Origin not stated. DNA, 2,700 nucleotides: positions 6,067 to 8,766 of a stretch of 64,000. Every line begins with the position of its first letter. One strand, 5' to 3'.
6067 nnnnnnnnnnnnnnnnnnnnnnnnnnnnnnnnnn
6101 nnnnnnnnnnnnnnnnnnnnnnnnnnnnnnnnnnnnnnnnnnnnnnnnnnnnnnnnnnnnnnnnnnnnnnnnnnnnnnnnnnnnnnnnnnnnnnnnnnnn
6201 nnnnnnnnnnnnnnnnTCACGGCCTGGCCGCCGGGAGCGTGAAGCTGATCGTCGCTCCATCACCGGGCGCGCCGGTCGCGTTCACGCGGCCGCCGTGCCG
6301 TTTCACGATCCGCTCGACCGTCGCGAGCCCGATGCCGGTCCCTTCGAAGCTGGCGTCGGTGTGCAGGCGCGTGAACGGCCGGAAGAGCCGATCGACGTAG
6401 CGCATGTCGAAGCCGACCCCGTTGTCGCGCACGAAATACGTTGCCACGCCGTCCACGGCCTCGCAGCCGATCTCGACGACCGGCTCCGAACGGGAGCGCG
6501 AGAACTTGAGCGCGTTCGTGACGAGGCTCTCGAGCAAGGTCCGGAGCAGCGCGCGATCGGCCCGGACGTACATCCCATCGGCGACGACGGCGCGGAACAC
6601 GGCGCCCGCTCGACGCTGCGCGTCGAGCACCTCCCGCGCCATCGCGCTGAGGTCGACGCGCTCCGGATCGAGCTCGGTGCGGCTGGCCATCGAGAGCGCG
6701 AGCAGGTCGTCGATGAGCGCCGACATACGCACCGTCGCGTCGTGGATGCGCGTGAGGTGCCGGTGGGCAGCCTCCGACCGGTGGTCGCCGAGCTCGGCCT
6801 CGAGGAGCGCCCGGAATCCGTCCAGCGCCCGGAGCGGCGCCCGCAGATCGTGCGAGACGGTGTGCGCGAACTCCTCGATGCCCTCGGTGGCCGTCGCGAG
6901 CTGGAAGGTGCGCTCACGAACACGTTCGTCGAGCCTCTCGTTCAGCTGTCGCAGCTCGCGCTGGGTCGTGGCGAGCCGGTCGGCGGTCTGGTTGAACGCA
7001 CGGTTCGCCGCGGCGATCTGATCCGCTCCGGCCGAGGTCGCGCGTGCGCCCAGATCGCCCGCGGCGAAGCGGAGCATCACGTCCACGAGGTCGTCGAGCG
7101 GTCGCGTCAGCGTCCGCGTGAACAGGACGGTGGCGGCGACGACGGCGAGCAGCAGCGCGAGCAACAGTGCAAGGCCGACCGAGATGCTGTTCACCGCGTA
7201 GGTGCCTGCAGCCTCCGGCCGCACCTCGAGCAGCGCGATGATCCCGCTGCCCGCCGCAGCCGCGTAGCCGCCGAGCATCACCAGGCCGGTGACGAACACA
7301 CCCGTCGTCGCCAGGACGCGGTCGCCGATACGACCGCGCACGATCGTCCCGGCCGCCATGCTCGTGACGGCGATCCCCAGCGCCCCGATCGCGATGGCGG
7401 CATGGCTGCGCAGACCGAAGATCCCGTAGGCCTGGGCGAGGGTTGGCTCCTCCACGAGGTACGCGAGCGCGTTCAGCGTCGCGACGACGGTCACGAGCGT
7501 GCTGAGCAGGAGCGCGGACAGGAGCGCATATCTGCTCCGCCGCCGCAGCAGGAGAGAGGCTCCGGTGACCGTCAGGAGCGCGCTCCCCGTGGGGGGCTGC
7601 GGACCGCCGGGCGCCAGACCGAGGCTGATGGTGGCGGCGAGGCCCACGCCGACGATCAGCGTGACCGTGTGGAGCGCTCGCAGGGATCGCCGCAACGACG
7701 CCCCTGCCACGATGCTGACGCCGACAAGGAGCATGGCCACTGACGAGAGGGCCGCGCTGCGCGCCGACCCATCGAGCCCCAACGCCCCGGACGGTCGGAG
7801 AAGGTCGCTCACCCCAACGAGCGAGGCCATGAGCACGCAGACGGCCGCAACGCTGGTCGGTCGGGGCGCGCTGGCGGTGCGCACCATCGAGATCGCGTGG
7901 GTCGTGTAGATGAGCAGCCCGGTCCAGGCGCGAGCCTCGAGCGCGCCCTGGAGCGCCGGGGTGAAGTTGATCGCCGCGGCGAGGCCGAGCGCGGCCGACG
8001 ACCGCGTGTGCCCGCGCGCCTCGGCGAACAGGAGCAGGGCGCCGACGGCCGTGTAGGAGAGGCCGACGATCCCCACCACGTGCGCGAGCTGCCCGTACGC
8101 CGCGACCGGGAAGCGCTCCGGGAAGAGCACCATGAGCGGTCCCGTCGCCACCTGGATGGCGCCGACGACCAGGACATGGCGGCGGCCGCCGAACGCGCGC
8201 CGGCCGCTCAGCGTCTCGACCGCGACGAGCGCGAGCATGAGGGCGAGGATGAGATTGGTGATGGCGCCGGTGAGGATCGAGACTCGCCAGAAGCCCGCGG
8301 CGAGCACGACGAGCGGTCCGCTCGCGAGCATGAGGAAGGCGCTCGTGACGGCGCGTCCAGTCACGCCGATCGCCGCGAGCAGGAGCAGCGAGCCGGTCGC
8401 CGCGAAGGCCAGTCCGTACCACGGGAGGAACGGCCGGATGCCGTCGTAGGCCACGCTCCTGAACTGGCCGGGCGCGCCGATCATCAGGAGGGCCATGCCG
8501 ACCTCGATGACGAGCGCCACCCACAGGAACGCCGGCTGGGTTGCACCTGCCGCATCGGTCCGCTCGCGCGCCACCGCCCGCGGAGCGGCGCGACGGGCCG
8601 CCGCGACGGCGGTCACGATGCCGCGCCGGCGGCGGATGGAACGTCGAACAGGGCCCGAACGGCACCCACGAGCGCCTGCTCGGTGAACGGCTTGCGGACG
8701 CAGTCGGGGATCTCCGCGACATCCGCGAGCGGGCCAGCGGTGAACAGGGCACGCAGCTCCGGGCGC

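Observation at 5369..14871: Seven consecutive signalling genes fused into one translationally coupled operon (2 HKs, 3 RRs, EAL-REC, GGDEF)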

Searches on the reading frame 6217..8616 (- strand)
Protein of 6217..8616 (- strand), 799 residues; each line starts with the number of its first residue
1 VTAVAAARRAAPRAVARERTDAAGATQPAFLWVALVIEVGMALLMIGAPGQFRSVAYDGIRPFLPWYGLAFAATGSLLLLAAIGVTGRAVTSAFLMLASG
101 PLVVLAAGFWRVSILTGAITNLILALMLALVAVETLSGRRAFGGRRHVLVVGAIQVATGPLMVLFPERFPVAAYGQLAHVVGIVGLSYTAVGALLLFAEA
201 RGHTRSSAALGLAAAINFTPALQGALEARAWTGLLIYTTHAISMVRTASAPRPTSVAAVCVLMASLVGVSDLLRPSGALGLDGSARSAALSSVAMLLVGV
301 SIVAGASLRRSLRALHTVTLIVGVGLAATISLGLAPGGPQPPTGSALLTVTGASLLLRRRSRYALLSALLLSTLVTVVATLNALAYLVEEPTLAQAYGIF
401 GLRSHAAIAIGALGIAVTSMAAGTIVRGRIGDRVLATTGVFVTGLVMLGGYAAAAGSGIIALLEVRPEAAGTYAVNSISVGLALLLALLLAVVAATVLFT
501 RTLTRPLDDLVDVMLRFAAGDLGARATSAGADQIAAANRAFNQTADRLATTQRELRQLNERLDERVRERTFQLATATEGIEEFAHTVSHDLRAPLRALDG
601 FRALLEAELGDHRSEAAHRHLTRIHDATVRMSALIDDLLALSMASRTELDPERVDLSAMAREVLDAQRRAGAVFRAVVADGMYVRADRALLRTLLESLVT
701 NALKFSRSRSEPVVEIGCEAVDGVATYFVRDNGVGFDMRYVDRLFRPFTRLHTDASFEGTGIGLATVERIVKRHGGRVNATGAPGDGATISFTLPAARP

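Call 5: search_protein_families(library=pfam, proteins=[window:6217-8616:-], max_evalue=0.01)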
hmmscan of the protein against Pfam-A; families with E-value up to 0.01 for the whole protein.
window:6217-8616:- (799 aa): 3 families
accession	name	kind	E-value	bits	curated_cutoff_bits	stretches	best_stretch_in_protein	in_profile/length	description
PF02518.31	HATPase_c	-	4.5e-21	75.8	26.4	1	687-797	2-110/111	Histidine kinase-, DNA gyrase B-, and HSP90-like ATPase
PF00512.31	HisKA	-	9.6e-11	42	26.9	1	581-643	3-62/66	His Kinase A (phospho-acceptor) domain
PF00672.30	HAMP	-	9.9e-11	42.2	25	1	498-549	1-52/53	HAMP domain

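Call 9: find_homologous_proteins(query=window:6217-8616:-, max_evalue=1e-10)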
Query window:6217-8616:- (799 aa): 32 proteins with E <= 1e-10 among 8000 candidates.
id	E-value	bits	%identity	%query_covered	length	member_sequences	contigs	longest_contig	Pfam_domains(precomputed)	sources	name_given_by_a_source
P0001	0.0e+0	1639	100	100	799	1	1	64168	PF00672.31,PF02518.32,PF00512.32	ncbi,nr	ncbi:MAG TPA: ATP-binding protein [Candidatus Limnocylindria bacterium]|nr:ATP-binding protein [Cand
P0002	4.8e-57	212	45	34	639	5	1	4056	PF13596.13,PF08447.19,PF13426.14,PF13188.14,PF08448.17,PF02518.32,PF00512.32,PF13493.12,PF00989.32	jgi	jgi:PAS domain S-box-containing protein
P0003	3.9e-56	209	45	32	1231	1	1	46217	PF08447.19,PF13185.13,PF01590.33,PF08448.17,PF02518.32,PF00512.32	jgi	jgi:PAS domain S-box-containing protein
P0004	1.4e-42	164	45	29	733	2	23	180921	PF13426.14,PF13188.14,PF13185.13,PF01590.33,PF08448.17,PF02518.32,PF13492.13,PF00512.32,PF00989.32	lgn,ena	-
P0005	2.4e-34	137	38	32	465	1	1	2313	PF02518.32,PF00512.32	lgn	-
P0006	1.4e-31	128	38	28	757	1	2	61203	PF08447.19,PF13426.14,PF13188.14,PF13185.13,PF05227.20,PF01590.33,PF08448.17,PF02518.32,PF13492.13,PF00512.32,PF00989.32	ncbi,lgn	-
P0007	9.4e-25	105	31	44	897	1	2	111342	PF00672.31,PF02743.25,PF02518.32,PF00512.32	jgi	jgi:signal transduction histidine kinase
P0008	9.7e-24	102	32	28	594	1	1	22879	PF02518.32,PF00512.32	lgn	-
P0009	2.2e-23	101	34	27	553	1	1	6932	PF02518.32,PF00512.32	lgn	-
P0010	5.0e-21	93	28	36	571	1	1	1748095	PF13426.14,PF13188.14,PF24820.2,PF08448.17,PF02518.32,PF00512.32,PF16927.12,PF00989.32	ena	-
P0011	2.2e-20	91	34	31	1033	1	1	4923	PF13426.14,PF13188.14,PF02518.32,PF00512.32,PF00989.32,PF00072.31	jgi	jgi:two-component system sensor histidine kinase/response regulator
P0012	7.6e-19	86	34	32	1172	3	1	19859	PF12860.14,PF02518.32,PF00512.32,PF00072.31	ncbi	ncbi:MAG: NahK/ErcS family hybrid sensor histidine kinase/response regulator [Parvibaculaceae bacter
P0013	3.1e-16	77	32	32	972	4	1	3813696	PF13426.14,PF13188.14,PF24820.2,PF08448.17,PF02518.32,PF00512.32,PF00989.32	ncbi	-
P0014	7.4e-16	76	31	27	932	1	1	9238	PF08448.17,PF02518.32,PF00512.32,PF13493.12,PF00072.31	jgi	jgi:PAS domain S-box-containing protein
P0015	8.4e-16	76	31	27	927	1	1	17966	PF13188.14,PF12860.14,PF08448.17,PF02518.32,PF00512.32,PF13493.12,PF00989.32,PF00072.31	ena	-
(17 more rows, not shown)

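Call 10: find_encoding_contigs(protein=P0001, flank=10000, max_places=4)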
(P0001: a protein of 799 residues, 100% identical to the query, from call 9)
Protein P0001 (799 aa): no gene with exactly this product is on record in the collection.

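Call 27: search_protein_families(library=ncbifam, proteins=[window:6217-8616:-], max_evalue=0.001)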
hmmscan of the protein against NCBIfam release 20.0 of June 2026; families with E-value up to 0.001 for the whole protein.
window:6217-8616:- (799 aa): 76 families (the best 25 are shown)
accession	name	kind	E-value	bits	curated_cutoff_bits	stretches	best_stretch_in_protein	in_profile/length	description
NF047465.1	hybrid_HK_LvrA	exception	7.1e-55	186.4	1200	1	572-795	592-817/819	hybrid histidine kinase/response regulator LvrA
NF033092.0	HK_WalK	equivalog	1.8e-36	125.9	725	2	581-795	373-593/594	cell wall metabolism sensor histidine kinase WalK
TIGR02966.1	phoR_proteo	equivalog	1.1e-30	106.8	334.2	1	581-793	115-332/333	phosphate regulon sensor histidine kinase PhoR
NF046044.1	PnpS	equivalog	2e-30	106.1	400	1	581-795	171-390/390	two-component system histidine kinase PnpS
NF040691.1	MtrAB_MtrB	equivalog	4.6e-29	101.8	450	1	485-797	194-493/507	MtrAB system histidine kinase MtrB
NF007004.0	PRK09467.1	equivalog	7.5e-29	100.8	415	1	483-796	160-436/440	two-component system sensor histidine kinase EnvZ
NF008312.0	PRK11100.1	equivalog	6.7e-28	97.7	356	1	503-797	206-475/477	two-component system sensor histidine kinase CreC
NF041880.1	EPS_EpsF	equivalog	6.7e-27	94.1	900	1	572-795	266-492/492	response regulator EpsF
NF007007.0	PRK09470.1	equivalog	1.3e-26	93.5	486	1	526-796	198-459/463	envelope stress sensor histidine kinase CpxA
NF006800.0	PRK09303.1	equivalog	1.4e-25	90.1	342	1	542-797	115-378/383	histidine kinase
NF007898.0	PRK10604.1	equivalog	1.5e-25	90.3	478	1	584-797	216-424/433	two-component system sensor histidine kinase RstB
TIGR02956.1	TMAO_torS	equivalog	8.1e-25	87.1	676.5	1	492-797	346-683/967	TMAO reductase system sensor histidine kinase/response regulator TorS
NF011874.0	PRK15347.1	equivalog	1.9e-24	85.8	852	1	485-795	303-613/921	two component system sensor kinase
NF045595.1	HK_scytonemin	equivalog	4.7e-24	84.7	865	1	580-797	415-636/637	scytonemin biosynthesis sensor histidine kinase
NF008468.0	PRK11360.1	equivalog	6.6e-23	80.9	646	1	570-797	390-609/616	two-component system sensor histidine kinase AtoS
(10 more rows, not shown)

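Call 34: find_encoding_contigs(protein=P0007, flank=10000, max_places=3)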
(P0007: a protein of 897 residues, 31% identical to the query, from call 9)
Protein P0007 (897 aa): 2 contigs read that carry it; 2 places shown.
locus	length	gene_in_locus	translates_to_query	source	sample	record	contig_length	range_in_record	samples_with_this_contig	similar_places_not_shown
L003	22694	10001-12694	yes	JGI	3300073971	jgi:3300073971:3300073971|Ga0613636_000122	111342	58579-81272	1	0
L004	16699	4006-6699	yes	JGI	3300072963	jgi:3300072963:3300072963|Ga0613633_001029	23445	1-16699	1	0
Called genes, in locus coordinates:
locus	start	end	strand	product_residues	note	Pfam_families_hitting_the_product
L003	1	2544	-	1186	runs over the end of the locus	PF25852:DUF6242_C (faint), PF03415:Peptidase_C11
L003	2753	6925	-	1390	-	PF25201:nSTAND6 (faint), PF13191:AAA_16, PF13401:AAA_22 (faint), PF13374:TPR_10 (faint), PF00515:TPR_1 (faint), PF13424:TPR_12 (weak), PF17874:TPR_MalT, PF13424:TPR_12, +2 more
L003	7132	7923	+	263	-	PF00034:Cytochrom_C, PF13442:Cytochrome_CBB3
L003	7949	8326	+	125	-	PF02537:CRCB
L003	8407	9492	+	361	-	PF21338:Top1B_N_bact, PF01028:Topoisom_I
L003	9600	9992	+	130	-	PF00072:Response_reg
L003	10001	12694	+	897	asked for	PF02743:dCache_1, PF00672:HAMP, PF00512:HisKA, PF02518:HATPase_c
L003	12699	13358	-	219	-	PF12900:Pyridox_ox_2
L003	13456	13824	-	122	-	PF04020:Phage_holin_4_2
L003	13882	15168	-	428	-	PF02417:Chromate_transp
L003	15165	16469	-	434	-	PF01590:GAF, PF00512:HisKA, PF02518:HATPase_c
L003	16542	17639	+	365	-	PF01380:SIS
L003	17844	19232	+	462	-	PF00270:DEAD, PF04851:ResIII (weak), PF00271:Helicase_C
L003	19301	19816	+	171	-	PF06172:Cupin_5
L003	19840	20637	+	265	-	PF23441:SDR (weak), PF00106:adh_short, PF08659:KR, PF13561:adh_short_C2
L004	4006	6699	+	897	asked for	PF02743:dCache_1, PF00672:HAMP, PF00512:HisKA, PF02518:HATPase_c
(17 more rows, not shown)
